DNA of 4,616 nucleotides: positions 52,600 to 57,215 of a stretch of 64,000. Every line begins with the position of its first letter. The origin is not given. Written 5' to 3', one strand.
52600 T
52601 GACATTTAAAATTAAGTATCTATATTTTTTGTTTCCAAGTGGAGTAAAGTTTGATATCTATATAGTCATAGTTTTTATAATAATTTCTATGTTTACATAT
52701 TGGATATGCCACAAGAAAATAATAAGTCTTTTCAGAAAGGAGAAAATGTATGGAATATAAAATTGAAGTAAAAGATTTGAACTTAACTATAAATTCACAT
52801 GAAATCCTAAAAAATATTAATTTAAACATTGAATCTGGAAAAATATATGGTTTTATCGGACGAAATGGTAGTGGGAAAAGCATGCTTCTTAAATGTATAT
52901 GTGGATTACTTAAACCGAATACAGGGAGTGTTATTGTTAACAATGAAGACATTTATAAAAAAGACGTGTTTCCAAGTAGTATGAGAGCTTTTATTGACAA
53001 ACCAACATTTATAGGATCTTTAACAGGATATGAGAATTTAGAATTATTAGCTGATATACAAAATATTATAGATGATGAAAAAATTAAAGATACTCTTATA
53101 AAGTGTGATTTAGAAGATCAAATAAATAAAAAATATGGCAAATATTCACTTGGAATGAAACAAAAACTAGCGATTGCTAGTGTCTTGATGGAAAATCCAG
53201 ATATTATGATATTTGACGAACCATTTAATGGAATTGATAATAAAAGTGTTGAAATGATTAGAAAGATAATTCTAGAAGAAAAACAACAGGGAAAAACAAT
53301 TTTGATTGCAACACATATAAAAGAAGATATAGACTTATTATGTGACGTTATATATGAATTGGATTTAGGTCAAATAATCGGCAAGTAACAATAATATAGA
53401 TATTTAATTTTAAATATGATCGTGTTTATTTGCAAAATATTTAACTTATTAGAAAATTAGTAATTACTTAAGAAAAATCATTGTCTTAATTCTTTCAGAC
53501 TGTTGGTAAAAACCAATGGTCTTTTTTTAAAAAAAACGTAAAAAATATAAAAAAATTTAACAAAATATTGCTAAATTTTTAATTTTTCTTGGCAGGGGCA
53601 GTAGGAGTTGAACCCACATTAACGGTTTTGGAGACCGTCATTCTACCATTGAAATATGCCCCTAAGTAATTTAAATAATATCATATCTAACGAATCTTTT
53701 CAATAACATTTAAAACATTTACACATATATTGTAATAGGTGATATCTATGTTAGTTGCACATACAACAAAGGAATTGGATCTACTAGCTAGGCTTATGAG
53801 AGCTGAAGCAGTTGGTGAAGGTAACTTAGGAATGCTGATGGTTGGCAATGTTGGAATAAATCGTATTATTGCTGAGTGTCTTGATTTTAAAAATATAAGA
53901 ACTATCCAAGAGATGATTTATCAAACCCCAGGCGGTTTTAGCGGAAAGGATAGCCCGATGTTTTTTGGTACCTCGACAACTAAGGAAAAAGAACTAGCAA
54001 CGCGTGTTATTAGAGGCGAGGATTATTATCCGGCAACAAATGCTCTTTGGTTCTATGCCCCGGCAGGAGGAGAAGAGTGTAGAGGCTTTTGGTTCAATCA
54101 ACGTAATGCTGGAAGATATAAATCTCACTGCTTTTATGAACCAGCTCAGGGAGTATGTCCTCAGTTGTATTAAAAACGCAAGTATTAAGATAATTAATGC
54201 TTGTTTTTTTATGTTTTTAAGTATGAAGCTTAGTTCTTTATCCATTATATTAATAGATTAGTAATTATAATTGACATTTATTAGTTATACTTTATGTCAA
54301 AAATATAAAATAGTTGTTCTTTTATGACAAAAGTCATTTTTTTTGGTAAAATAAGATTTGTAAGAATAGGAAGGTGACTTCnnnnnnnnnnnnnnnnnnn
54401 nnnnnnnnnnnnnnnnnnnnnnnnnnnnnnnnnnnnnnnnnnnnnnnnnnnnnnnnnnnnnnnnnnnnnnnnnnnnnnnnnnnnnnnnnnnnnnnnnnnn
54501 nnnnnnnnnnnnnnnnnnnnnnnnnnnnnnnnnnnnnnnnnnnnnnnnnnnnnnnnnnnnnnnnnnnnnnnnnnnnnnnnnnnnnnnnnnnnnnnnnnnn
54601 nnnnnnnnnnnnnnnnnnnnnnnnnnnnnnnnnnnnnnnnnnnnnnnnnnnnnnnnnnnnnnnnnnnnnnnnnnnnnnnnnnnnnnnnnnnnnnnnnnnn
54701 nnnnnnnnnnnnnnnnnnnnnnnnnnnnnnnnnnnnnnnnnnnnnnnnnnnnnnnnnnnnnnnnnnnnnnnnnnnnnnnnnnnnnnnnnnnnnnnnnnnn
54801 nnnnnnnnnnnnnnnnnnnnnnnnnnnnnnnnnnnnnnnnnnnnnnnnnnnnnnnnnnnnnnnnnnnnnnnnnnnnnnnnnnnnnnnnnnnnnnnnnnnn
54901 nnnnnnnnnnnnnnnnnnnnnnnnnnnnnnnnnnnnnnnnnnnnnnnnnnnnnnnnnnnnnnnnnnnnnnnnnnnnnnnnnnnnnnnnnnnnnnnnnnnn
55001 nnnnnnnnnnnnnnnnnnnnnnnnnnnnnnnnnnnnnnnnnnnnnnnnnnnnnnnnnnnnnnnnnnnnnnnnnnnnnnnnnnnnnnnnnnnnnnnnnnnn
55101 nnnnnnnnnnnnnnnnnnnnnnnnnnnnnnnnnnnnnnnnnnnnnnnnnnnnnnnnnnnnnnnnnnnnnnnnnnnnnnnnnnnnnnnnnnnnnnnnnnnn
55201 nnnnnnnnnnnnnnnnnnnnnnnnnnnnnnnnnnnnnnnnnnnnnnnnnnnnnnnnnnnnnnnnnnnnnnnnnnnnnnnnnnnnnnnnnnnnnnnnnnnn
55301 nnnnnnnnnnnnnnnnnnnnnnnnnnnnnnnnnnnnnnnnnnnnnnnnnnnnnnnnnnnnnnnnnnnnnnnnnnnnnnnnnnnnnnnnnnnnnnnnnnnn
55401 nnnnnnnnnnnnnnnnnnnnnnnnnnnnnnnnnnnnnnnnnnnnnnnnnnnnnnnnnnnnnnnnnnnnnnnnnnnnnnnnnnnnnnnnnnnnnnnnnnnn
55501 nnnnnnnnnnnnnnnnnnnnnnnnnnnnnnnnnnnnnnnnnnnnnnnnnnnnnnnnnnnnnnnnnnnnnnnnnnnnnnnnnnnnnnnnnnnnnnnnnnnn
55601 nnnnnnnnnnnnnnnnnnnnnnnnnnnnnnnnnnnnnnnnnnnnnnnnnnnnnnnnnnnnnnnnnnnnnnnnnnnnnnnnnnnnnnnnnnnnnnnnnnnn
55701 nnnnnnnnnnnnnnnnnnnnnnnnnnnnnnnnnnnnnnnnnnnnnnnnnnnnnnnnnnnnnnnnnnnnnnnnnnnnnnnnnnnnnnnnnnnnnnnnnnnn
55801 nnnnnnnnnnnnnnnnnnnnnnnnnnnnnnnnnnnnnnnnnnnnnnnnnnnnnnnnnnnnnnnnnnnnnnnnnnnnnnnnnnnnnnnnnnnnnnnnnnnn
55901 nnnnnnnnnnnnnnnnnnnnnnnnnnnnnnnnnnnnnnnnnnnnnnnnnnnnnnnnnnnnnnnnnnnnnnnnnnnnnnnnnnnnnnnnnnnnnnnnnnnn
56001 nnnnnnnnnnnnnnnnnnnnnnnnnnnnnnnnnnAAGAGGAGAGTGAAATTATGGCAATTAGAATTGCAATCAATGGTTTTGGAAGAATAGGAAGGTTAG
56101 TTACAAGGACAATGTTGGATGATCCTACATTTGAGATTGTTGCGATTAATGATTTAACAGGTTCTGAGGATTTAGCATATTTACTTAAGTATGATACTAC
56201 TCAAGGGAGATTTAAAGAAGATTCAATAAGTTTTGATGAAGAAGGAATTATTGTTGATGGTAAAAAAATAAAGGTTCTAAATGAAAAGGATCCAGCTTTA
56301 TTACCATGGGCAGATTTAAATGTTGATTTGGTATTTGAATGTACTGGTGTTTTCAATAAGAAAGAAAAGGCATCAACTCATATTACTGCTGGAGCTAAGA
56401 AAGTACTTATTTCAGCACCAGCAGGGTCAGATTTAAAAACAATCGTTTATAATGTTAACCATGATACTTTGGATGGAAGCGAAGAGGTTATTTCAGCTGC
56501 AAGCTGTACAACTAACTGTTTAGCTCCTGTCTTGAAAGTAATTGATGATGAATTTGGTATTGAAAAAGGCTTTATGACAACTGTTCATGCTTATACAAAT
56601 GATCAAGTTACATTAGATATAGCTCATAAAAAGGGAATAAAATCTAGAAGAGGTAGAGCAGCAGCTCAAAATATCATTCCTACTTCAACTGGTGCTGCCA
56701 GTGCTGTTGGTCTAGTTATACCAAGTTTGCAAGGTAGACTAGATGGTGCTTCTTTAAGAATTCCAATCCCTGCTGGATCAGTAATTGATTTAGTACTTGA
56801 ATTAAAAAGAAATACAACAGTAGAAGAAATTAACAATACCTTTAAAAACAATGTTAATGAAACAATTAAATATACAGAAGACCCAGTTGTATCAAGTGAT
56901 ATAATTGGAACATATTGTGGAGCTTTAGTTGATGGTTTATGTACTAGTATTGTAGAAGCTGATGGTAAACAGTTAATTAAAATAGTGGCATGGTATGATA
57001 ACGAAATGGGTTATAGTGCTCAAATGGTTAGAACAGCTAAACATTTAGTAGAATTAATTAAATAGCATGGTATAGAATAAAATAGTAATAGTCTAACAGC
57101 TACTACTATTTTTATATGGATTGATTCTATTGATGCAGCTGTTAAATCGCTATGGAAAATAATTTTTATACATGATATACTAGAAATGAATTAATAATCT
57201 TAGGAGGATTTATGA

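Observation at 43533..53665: tRNA-Glu to tRNA-Trp accessory island of about 10 kb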

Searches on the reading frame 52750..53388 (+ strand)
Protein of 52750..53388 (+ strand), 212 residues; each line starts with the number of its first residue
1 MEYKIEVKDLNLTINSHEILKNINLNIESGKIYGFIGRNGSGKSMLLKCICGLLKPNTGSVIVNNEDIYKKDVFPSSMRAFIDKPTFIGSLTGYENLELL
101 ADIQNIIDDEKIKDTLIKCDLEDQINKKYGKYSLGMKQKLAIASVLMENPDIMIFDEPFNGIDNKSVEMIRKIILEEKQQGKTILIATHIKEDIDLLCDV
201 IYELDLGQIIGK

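Call 8: search_protein_families(library=pfam, proteins=[window:52750-53388:+], max_evalue=0.01)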
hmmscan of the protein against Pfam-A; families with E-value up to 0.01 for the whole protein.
window:52750-53388:+ (212 aa): 4 families
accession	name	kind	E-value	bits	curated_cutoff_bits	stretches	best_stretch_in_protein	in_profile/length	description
PF00005.33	ABC_tran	-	4.3e-30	105.5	25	1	20-160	1-137/137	ABC transporter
PF13304.12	AAA_21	-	1.4e-13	52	27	2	101-189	196-298/304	AAA domain, putative AbiEii toxin, Type IV TA system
PF13555.12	AAA_29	-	0.0016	18.6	27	1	27-64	19-55/61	P-loop containing region of AAA domain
PF13476.12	AAA_23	-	0.0021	19.2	27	1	16-59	9-48/201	AAA domain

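Call 38: search_protein_families(library=padloc, proteins=[L024:10909-11553:+, L024:11546-11965:+], max_evalue=0.01)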
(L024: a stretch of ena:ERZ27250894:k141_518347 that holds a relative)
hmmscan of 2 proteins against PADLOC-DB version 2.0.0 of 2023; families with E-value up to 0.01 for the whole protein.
L024:10909-11553:+ (214 aa): 0 families

L024:11546-11965:+ (139 aa): 0 families

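Call 39: search_protein_families(library=pfam, proteins=[L024:10909-11553:+, L024:11546-11965:+, L024:13161-13538:+, L030:5012-5923:+, L030:6253-6459:+, L030:6511-6801:+, L030:1526-2089:+, L030:10930-11652:+], max_evalue=0.01)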
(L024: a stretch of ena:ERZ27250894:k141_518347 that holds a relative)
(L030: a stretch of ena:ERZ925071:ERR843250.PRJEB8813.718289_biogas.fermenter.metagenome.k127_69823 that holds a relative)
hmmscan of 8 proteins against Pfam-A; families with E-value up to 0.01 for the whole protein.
L024:10909-11553:+ (214 aa): 1 family
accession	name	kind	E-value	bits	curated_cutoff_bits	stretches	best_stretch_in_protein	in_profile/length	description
PF01486.22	K-box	-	0.0039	17.7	30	1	39-92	10-63/93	K-box region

L024:11546-11965:+ (139 aa): 0 families

L024:13161-13538:+ (125 aa): 1 family
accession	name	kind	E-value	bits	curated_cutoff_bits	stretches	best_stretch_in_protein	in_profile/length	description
PF21805.3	Imm5_like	-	1.1e-19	71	25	1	2-107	24-124/129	Imm-5 like putative immunity protein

L030:5012-5923:+ (303 aa): 0 families

L030:6253-6459:+ (68 aa): 0 families

L030:6511-6801:+ (96 aa): 1 family
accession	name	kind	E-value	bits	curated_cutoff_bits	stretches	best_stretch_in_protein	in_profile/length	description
PF01076.25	Mob_Pre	-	4.7e-07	30.3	25.5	1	3-91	102-186/196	Plasmid recombination enzyme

L030:1526-2089:+ (187 aa): 0 families

L030:10930-11652:+ (240 aa): 2 families
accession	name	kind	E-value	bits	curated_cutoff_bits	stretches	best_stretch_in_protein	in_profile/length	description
PF01476.26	LysM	-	3.5e-10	40.1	20.9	1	8-50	1-42/43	LysM domain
PF23457.1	LysM2_NFP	-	0.004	17.6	36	1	8-50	8-53/56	NFP LysM2 domain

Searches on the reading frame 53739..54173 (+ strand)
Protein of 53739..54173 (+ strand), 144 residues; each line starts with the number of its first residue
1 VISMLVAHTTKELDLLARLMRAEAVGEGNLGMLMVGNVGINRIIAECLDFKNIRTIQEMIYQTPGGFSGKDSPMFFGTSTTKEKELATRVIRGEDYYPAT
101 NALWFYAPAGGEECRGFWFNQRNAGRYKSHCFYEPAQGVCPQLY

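Call 8: search_protein_families(library=pfam, proteins=[window:53739-54173:+], max_evalue=0.01)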
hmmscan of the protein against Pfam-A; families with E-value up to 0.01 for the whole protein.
window:53739-54173:+ (144 aa): 1 family
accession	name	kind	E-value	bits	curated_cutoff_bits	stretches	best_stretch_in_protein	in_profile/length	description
PF07486.17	Hydrolase_2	-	9.9e-14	52.2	27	1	26-133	1-100/100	Cell Wall Hydrolase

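Call 15: find_encoding_contigs(protein=window:53739-54173:+, flank=10000, max_places=10)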
Protein window:53739-54173:+ (144 aa): no gene with exactly this product is on record in the collection.

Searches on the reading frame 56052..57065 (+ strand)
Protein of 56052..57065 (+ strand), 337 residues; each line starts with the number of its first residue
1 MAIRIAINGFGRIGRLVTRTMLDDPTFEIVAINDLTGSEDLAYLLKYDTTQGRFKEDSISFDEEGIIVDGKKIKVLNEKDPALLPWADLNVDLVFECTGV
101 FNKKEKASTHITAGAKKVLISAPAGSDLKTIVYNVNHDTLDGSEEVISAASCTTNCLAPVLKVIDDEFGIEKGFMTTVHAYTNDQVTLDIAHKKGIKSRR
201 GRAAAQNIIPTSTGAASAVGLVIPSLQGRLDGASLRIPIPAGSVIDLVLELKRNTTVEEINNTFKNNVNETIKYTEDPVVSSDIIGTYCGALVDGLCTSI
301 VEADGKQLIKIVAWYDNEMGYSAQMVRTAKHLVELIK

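Call 38: search_protein_families(library=padloc, proteins=[L024:10909-11553:+, L024:11546-11965:+], max_evalue=0.01)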
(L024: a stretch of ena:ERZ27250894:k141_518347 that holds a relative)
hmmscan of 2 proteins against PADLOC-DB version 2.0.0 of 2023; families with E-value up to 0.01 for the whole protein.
L024:10909-11553:+ (214 aa): 0 families

L024:11546-11965:+ (139 aa): 0 families

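Call 39: search_protein_families(library=pfam, proteins=[L024:10909-11553:+, L024:11546-11965:+, L024:13161-13538:+, L030:5012-5923:+, L030:6253-6459:+, L030:6511-6801:+, L030:1526-2089:+, L030:10930-11652:+], max_evalue=0.01)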
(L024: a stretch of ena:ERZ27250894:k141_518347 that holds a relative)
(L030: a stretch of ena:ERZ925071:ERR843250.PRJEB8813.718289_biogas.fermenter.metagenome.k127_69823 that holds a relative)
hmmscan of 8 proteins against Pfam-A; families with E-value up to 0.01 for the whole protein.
L024:10909-11553:+ (214 aa): 1 family
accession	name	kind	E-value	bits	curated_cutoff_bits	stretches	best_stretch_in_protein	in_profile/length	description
PF01486.22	K-box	-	0.0039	17.7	30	1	39-92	10-63/93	K-box region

L024:11546-11965:+ (139 aa): 0 families

L024:13161-13538:+ (125 aa): 1 family
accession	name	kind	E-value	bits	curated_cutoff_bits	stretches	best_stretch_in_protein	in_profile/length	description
PF21805.3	Imm5_like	-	1.1e-19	71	25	1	2-107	24-124/129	Imm-5 like putative immunity protein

L030:5012-5923:+ (303 aa): 0 families

L030:6253-6459:+ (68 aa): 0 families

L030:6511-6801:+ (96 aa): 1 family
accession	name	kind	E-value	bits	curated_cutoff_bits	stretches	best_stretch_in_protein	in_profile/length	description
PF01076.25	Mob_Pre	-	4.7e-07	30.3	25.5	1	3-91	102-186/196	Plasmid recombination enzyme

L030:1526-2089:+ (187 aa): 0 families

L030:10930-11652:+ (240 aa): 2 families
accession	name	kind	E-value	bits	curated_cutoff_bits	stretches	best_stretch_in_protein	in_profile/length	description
PF01476.26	LysM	-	3.5e-10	40.1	20.9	1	8-50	1-42/43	LysM domain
PF23457.1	LysM2_NFP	-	0.004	17.6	36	1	8-50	8-53/56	NFP LysM2 domain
